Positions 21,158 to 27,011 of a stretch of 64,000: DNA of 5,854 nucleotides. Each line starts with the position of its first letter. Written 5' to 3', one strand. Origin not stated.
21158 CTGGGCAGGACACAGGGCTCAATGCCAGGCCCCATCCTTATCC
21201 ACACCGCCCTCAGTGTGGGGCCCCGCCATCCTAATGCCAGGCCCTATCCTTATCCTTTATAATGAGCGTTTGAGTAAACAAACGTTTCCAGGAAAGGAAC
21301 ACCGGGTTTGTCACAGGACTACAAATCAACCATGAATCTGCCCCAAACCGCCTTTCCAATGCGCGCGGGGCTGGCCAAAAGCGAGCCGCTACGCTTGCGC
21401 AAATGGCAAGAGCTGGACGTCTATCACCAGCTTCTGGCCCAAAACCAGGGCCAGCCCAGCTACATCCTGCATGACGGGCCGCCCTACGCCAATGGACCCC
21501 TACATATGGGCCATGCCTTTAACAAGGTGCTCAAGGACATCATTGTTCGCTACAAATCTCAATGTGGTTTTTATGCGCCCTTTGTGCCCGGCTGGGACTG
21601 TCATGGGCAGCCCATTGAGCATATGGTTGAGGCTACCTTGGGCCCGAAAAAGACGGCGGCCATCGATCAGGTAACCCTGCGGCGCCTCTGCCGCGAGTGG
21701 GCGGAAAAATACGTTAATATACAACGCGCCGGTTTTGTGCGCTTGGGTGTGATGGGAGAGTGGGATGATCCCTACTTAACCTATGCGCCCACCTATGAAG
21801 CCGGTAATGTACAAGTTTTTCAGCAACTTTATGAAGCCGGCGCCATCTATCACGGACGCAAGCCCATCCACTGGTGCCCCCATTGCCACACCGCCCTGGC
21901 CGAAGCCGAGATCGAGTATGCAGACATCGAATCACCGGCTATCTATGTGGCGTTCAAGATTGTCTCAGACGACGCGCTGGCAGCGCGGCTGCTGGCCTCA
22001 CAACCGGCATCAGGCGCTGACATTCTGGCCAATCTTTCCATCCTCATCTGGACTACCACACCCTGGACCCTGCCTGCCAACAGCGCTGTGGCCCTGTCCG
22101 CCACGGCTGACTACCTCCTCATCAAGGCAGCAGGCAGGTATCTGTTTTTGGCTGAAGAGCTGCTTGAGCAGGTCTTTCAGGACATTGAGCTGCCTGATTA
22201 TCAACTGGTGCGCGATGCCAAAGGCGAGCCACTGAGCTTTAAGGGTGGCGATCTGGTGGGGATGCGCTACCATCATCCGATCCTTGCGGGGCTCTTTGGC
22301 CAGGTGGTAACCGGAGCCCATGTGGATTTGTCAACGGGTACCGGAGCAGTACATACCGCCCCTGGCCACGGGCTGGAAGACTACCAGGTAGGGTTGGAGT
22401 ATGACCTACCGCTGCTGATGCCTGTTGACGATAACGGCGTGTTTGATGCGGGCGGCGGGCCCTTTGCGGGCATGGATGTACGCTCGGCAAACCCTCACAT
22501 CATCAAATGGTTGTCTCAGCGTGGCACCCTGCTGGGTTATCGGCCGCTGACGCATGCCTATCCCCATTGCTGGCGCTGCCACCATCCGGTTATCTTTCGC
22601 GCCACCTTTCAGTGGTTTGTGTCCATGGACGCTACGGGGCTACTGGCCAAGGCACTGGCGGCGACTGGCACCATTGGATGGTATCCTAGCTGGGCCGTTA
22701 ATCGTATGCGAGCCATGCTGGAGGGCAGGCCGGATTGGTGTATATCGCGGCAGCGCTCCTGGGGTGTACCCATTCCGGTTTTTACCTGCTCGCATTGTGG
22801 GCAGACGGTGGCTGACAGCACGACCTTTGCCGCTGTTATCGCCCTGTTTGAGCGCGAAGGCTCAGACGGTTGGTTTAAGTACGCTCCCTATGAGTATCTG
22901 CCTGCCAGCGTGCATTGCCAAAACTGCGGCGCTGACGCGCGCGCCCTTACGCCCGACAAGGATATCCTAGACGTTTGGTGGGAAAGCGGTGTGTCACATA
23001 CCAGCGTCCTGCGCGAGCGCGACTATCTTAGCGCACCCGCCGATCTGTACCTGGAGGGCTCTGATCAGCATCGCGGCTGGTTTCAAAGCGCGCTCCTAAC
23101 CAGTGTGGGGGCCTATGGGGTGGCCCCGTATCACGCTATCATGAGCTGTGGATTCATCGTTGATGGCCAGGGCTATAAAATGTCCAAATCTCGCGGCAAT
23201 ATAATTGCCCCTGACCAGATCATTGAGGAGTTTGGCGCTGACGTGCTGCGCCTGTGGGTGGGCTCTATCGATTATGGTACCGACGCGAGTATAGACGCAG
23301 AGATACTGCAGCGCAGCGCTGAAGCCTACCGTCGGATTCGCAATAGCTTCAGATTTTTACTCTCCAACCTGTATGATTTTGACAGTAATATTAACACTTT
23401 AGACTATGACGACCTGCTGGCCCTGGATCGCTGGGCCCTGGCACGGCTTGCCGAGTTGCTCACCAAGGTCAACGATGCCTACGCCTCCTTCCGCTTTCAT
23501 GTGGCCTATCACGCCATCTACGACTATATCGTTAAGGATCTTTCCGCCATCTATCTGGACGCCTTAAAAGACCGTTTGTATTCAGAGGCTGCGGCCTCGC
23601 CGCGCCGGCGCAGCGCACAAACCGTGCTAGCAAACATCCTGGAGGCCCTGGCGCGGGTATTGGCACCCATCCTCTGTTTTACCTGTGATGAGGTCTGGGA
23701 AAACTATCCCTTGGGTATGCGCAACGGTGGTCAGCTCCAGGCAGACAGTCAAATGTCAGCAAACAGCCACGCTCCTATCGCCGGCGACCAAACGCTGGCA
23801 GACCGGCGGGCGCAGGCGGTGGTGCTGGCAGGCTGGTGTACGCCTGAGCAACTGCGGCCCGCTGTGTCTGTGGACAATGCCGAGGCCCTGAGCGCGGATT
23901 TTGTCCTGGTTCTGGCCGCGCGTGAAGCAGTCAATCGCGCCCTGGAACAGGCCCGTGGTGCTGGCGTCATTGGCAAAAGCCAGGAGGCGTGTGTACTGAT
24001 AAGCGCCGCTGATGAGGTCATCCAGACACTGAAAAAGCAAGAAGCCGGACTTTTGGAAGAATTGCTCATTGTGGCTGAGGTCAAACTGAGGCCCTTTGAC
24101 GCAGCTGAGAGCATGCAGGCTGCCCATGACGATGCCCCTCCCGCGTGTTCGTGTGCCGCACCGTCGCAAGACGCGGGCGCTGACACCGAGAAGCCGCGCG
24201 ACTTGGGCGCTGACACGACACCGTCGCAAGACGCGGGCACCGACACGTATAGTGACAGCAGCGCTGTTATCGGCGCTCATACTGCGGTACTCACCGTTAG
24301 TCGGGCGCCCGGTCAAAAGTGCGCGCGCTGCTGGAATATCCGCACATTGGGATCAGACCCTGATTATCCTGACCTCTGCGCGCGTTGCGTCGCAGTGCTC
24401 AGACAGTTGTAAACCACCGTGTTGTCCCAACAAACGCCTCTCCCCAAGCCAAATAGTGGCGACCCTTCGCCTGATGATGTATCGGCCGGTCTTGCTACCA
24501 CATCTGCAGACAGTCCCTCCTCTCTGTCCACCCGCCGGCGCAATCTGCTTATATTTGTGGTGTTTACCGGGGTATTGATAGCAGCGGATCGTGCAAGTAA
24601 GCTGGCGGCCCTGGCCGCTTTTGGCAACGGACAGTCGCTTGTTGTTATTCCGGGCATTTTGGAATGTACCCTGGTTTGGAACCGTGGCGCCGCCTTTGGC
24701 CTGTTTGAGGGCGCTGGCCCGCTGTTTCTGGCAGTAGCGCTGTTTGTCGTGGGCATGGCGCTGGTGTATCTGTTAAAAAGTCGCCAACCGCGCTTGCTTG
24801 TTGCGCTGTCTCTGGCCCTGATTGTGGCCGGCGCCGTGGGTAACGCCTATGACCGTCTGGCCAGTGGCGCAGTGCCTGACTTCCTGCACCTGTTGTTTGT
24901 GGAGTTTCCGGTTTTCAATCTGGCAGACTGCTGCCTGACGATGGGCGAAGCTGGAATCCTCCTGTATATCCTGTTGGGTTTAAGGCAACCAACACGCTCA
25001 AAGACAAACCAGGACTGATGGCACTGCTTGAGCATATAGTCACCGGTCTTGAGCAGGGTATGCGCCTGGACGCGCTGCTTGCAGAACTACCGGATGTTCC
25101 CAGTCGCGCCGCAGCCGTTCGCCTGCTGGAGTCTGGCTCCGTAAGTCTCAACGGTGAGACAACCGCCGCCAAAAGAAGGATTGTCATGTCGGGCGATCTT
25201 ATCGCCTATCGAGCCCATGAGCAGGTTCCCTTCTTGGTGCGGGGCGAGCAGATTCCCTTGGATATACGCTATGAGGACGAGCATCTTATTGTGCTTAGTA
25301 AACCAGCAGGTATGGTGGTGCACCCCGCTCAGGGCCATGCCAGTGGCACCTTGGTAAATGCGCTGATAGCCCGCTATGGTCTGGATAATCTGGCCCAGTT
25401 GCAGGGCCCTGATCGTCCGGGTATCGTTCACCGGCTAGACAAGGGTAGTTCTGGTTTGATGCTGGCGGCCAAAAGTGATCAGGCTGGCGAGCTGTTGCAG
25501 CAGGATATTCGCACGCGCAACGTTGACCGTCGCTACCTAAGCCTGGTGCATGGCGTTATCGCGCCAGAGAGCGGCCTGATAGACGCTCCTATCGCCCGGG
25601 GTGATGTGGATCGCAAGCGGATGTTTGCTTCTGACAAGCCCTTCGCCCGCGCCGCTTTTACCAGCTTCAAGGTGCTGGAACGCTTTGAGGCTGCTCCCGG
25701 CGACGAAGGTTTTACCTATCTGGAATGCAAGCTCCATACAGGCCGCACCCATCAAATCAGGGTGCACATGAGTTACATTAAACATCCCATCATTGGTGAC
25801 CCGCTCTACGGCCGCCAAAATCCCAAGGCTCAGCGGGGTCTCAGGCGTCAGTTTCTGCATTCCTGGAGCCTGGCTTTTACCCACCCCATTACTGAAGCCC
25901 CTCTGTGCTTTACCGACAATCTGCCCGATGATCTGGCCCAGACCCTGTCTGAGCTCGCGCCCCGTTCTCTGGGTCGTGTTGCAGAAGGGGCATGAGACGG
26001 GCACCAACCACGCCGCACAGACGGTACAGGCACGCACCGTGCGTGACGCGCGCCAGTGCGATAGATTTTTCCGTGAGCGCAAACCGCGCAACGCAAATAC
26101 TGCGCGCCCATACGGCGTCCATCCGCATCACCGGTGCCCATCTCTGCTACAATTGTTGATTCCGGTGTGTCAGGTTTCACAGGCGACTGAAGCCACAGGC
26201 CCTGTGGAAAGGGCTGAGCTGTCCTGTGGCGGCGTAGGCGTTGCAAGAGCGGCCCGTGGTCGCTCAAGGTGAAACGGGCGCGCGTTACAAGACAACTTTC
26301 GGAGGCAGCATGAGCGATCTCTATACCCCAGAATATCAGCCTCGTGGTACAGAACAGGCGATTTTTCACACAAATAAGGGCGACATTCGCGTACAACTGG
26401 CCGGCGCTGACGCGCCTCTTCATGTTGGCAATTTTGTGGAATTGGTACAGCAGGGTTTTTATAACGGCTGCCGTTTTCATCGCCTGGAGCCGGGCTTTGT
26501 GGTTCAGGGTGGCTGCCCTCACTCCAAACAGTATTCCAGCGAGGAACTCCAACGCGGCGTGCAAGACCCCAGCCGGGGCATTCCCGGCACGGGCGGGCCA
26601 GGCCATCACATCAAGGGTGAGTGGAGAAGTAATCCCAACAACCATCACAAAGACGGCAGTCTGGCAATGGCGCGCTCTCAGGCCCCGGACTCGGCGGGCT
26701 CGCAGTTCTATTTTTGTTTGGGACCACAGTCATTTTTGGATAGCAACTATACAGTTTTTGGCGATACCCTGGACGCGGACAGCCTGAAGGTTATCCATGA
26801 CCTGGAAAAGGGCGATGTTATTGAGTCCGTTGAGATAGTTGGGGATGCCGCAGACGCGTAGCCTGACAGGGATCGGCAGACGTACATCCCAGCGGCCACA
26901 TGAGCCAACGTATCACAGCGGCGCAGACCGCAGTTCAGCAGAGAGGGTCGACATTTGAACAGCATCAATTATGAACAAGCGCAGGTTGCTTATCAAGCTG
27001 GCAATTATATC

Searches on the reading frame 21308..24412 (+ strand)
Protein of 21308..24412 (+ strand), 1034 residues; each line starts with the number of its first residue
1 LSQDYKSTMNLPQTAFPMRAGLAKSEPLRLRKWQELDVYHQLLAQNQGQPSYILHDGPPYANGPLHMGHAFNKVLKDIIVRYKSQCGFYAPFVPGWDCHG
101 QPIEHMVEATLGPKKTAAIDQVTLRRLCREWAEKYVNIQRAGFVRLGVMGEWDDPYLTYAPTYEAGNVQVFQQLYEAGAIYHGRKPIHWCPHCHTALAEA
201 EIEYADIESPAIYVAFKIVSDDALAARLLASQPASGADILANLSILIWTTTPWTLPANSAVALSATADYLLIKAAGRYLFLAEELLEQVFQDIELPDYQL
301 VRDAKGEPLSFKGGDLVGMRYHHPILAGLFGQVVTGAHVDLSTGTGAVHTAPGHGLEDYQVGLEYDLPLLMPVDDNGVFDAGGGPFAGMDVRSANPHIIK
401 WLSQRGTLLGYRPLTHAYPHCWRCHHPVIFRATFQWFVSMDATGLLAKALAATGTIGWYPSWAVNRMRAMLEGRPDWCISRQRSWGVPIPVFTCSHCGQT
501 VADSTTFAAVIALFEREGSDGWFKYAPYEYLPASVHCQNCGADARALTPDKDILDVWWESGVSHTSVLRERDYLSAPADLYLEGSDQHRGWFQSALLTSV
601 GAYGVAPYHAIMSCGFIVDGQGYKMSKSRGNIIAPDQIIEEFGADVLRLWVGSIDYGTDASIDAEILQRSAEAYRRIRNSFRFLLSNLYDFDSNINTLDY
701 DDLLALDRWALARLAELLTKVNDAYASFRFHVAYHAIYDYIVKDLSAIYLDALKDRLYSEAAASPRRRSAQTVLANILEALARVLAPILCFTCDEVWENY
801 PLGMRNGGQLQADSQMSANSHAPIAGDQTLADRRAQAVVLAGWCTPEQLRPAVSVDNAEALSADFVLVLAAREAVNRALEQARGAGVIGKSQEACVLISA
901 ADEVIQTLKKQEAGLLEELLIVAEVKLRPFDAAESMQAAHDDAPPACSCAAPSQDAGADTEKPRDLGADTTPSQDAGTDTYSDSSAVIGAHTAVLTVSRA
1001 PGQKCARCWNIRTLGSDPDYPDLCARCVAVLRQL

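Call 15: search_protein_families(library=pfam, proteins=[window:21308-24412:+], max_evalue=0.000001)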
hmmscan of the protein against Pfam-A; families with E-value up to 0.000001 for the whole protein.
window:21308-24412:+ (1034 aa): 4 families
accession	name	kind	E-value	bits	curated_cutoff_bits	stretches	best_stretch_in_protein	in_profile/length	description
PF00133.28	tRNA-synt_1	-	2e-125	419.2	22.7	1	30-662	3-413/414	tRNA synthetases class I (I, L, M and V)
PF08264.19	Anticodon_1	-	6.2e-28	98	25.1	1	707-897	1-147/148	Anticodon-binding domain of tRNA ligase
PF09334.17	tRNA-synt_1g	-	9.6e-24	84.3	20.1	1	59-203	8-136/391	tRNA synthetases class I (M)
PF06827.20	zf-FPG_IleRS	-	3.8e-07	30.3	21.3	1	1002-1029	1-29/30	Zinc finger found in FPG and IleRS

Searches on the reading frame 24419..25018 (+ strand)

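Call 15: search_protein_families(library=pfam, proteins=[window:24419-25018:+], max_evalue=0.000001)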
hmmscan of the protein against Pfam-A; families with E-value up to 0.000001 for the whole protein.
window:24419-25018:+ (199 aa): 1 family
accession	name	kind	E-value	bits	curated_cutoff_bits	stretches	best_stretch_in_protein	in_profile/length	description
PF01252.23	Peptidase_A8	-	1.9e-33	116.1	25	1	51-185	3-141/142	Signal peptidase (SPase) II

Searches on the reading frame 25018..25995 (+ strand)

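Call 15: search_protein_families(library=pfam, proteins=[window:25018-25995:+], max_evalue=0.000001)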
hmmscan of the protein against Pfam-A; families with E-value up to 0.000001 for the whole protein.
window:25018-25995:+ (325 aa): 1 family
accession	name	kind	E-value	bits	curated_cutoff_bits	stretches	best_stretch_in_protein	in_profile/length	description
PF00849.27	PseudoU_synth_2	-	1e-30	107.4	26.8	1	89-252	1-151/152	RNA pseudouridylate synthase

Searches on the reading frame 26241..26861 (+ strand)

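Call 15: search_protein_families(library=pfam, proteins=[window:26241-26861:+], max_evalue=0.000001)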
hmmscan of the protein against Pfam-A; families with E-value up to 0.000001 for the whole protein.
window:26241-26861:+ (206 aa): 1 family
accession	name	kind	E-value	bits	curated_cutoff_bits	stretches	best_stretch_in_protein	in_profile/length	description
PF00160.26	Pro_isomerase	-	3.2e-37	128.7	21.7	1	42-195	4-144/159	Cyclophilin type peptidyl-prolyl cis-trans isomerase/CLD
